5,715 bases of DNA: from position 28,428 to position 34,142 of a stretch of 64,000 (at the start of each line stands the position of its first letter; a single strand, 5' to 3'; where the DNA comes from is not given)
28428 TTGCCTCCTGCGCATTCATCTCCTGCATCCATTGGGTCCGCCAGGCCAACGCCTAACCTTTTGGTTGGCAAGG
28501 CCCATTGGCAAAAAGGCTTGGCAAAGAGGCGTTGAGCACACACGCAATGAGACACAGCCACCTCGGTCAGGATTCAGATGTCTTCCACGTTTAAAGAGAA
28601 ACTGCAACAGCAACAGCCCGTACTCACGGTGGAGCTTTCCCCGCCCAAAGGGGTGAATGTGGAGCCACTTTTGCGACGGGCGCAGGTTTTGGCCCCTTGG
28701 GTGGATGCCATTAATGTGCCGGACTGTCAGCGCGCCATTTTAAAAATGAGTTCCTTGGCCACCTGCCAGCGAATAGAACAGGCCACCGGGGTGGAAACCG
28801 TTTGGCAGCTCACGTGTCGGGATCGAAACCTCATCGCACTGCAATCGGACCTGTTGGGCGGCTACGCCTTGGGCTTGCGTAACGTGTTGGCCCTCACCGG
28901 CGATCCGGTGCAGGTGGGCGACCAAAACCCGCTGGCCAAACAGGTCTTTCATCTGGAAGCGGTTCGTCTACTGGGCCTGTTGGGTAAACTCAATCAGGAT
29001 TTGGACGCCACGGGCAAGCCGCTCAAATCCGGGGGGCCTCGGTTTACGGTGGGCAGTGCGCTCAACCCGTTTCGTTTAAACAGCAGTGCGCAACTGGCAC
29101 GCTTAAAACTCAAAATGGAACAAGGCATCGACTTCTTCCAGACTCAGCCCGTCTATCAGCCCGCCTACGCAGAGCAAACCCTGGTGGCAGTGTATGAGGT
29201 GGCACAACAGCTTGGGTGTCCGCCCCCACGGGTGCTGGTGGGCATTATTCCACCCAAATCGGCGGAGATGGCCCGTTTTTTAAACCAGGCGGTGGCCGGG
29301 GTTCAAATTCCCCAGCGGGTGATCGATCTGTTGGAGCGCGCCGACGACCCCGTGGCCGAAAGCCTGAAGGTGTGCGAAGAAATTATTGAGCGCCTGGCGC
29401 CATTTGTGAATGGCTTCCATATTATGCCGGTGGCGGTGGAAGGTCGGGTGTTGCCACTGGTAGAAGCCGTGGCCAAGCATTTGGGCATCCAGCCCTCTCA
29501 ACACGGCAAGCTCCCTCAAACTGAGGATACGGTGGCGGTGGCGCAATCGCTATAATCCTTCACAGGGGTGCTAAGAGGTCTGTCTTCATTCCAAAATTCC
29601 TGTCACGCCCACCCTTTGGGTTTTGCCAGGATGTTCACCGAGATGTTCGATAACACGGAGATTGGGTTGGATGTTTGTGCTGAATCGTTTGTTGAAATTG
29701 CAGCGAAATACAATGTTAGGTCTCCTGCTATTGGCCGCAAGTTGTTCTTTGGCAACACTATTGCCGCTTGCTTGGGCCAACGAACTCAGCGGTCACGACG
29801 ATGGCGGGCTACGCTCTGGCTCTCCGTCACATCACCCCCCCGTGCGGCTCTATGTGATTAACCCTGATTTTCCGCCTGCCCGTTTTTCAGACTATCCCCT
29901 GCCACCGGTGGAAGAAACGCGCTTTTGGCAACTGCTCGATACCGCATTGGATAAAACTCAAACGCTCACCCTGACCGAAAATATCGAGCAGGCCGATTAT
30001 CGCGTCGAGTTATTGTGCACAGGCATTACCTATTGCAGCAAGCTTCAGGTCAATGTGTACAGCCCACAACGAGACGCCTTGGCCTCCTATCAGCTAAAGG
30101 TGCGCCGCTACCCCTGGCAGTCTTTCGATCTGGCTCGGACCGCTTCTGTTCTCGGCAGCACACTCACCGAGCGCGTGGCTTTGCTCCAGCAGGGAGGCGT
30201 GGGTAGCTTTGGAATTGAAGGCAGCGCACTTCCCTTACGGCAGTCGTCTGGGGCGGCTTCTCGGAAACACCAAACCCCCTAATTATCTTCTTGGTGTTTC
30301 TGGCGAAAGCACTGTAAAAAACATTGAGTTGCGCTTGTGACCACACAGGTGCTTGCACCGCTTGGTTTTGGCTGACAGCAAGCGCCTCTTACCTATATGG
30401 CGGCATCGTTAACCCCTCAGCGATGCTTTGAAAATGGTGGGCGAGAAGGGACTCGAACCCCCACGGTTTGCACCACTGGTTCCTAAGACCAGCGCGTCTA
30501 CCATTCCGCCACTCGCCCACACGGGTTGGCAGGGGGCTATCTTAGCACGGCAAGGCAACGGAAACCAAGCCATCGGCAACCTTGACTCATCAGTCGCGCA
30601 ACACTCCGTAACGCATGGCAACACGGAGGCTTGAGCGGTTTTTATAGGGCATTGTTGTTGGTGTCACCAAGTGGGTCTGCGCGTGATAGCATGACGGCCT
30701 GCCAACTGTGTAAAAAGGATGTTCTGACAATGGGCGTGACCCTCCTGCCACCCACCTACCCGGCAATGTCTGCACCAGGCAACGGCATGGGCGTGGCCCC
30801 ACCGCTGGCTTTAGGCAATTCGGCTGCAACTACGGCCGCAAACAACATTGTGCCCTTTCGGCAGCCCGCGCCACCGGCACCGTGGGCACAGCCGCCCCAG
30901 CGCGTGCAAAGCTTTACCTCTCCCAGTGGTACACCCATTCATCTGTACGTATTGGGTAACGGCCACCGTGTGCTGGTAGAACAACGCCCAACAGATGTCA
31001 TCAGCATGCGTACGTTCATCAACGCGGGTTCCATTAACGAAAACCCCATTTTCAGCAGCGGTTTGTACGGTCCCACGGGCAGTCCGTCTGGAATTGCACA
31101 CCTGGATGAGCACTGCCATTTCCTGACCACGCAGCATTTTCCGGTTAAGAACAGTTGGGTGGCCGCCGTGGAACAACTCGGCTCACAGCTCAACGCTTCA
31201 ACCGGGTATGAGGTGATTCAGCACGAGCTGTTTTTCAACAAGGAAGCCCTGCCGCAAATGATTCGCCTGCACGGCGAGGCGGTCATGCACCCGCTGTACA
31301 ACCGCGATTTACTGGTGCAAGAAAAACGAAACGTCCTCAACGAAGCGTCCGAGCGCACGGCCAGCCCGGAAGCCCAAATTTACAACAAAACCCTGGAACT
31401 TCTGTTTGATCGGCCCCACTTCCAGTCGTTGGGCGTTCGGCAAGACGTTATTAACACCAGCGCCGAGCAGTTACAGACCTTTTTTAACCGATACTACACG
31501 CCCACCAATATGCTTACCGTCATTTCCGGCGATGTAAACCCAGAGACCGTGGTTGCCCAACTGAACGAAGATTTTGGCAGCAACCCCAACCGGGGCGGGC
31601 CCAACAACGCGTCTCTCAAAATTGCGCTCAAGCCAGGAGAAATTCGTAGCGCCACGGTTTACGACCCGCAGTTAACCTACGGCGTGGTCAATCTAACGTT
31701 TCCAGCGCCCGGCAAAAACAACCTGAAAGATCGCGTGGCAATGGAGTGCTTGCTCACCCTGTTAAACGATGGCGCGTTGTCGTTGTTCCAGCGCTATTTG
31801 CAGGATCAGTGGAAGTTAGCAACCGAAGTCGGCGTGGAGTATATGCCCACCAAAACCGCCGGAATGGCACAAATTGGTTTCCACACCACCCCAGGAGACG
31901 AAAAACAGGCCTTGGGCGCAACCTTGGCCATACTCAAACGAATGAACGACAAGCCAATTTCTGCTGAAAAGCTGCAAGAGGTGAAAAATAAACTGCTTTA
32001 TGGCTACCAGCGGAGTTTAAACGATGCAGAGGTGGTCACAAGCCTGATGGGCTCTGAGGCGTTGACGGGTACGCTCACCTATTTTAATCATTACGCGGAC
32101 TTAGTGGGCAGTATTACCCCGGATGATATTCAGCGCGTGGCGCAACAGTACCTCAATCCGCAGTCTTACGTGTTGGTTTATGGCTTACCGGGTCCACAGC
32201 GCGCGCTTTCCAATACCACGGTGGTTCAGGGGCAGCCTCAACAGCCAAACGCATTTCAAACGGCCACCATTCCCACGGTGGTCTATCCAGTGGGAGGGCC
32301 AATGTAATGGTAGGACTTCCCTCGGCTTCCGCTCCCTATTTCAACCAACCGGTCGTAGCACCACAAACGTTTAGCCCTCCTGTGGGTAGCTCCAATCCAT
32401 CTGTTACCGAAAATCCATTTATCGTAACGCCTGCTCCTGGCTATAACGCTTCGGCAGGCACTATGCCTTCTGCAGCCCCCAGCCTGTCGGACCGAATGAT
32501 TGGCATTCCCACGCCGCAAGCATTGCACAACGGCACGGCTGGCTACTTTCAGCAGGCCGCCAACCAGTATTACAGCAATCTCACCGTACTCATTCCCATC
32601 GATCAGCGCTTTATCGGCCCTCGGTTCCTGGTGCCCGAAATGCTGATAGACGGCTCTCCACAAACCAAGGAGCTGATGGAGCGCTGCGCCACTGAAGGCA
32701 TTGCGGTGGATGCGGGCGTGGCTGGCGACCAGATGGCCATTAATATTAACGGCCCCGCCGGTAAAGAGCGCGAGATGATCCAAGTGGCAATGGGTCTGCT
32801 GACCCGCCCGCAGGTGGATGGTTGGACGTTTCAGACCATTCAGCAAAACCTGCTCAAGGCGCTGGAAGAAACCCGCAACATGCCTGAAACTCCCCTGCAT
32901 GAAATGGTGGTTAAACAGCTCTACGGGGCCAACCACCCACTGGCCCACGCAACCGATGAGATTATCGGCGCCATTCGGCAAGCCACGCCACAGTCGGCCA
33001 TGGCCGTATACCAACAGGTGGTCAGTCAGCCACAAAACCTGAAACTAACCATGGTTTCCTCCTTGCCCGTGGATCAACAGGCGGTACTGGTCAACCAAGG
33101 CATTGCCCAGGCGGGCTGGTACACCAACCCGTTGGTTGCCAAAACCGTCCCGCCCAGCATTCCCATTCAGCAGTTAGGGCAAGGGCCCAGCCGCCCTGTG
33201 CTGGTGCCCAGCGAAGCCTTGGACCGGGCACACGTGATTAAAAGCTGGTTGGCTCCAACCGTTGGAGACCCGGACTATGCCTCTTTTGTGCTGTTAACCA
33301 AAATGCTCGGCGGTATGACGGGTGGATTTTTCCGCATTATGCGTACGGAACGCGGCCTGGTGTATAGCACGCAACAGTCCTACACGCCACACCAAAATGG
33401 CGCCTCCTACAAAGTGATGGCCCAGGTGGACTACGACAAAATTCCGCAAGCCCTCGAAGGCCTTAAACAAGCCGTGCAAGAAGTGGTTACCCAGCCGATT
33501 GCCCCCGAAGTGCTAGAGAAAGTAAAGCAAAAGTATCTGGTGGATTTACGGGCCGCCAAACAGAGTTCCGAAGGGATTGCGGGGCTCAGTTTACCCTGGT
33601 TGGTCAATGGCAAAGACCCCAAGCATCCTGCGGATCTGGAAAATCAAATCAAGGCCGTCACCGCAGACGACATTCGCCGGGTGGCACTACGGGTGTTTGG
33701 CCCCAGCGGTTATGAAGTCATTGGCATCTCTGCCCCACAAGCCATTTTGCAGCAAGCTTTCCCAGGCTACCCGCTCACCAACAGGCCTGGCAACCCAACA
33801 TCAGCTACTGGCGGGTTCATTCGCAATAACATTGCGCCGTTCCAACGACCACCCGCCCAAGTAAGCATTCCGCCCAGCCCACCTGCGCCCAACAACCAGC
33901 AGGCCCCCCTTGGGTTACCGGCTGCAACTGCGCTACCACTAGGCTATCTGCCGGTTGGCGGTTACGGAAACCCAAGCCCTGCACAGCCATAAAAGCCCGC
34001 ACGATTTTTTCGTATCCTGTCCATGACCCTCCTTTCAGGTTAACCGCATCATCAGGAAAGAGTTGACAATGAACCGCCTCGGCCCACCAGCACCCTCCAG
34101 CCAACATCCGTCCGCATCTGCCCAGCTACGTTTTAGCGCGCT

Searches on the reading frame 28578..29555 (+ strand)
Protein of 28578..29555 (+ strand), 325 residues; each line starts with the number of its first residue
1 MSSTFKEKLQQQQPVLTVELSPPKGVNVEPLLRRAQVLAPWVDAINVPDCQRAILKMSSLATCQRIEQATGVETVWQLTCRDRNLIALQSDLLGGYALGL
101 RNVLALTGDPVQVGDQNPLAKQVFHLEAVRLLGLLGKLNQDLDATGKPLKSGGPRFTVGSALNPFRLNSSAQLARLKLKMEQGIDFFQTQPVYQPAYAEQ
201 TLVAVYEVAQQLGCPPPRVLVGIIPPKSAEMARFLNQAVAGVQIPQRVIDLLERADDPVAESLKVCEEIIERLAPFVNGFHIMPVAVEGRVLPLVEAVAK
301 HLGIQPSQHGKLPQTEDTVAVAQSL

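Call 20: search_protein_families(library=pfam, proteins=[window:28578-29555:+], max_evalue=0.00001)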
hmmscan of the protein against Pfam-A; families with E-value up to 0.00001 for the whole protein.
window:28578-29555:+ (325 aa): 1 family
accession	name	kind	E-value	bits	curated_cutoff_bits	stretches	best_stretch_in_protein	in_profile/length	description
PF02219.23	MTHFR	-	9.1e-30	104.4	24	1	5-292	2-280/287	Methylenetetrahydrofolate reductase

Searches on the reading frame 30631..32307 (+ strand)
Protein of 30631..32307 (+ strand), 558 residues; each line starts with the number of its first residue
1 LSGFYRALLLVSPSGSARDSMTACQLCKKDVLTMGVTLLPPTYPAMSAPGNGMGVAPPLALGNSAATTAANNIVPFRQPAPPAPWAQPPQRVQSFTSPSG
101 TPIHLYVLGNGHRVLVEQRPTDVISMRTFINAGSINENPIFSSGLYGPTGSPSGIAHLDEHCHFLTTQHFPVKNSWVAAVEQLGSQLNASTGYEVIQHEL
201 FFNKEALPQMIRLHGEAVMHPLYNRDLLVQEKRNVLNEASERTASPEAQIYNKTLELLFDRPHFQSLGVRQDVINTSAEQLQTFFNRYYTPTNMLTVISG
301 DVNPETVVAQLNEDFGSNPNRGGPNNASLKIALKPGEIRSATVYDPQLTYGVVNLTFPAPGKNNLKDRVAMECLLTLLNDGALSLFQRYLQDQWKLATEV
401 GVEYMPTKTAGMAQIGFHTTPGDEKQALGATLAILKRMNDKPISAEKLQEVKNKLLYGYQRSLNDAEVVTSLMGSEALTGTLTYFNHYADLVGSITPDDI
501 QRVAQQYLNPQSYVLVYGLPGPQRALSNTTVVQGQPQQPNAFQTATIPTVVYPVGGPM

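Call 20: search_protein_families(library=pfam, proteins=[window:30631-32307:+], max_evalue=0.00001)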
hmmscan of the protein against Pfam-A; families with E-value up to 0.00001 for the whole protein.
window:30631-32307:+ (558 aa): 2 families
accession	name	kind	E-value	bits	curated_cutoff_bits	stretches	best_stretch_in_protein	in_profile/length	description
PF05193.26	Peptidase_M16_C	-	1.4e-25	90.7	23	1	277-455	3-181/181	Peptidase M16 inactive domain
PF00675.25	Peptidase_M16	-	1.8e-11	44.6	22.3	1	113-248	1-125/149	Insulinase (Peptidase family M16)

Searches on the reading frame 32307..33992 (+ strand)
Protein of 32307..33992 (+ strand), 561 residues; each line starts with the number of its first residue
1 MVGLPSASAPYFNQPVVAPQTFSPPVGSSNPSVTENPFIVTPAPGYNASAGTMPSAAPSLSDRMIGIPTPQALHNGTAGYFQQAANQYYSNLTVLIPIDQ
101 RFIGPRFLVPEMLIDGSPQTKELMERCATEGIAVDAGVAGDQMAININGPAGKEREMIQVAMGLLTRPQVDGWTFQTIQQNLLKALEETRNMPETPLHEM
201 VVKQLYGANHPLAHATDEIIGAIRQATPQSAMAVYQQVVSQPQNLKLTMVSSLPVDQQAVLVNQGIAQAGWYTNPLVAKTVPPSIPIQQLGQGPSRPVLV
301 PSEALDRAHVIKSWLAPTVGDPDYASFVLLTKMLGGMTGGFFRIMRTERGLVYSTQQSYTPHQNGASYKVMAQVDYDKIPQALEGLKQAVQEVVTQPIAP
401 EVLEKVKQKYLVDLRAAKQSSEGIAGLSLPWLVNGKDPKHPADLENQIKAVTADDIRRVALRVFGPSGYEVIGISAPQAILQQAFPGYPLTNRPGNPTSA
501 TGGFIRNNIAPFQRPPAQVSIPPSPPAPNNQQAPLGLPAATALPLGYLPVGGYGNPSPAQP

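Call 20: search_protein_families(library=pfam, proteins=[window:32307-33992:+], max_evalue=0.00001)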
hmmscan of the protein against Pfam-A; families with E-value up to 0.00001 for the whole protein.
window:32307-33992:+ (561 aa): 1 family
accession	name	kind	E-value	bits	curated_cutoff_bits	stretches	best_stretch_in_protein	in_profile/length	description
PF05193.26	Peptidase_M16_C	-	4e-12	46.8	23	1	233-409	9-180/181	Peptidase M16 inactive domain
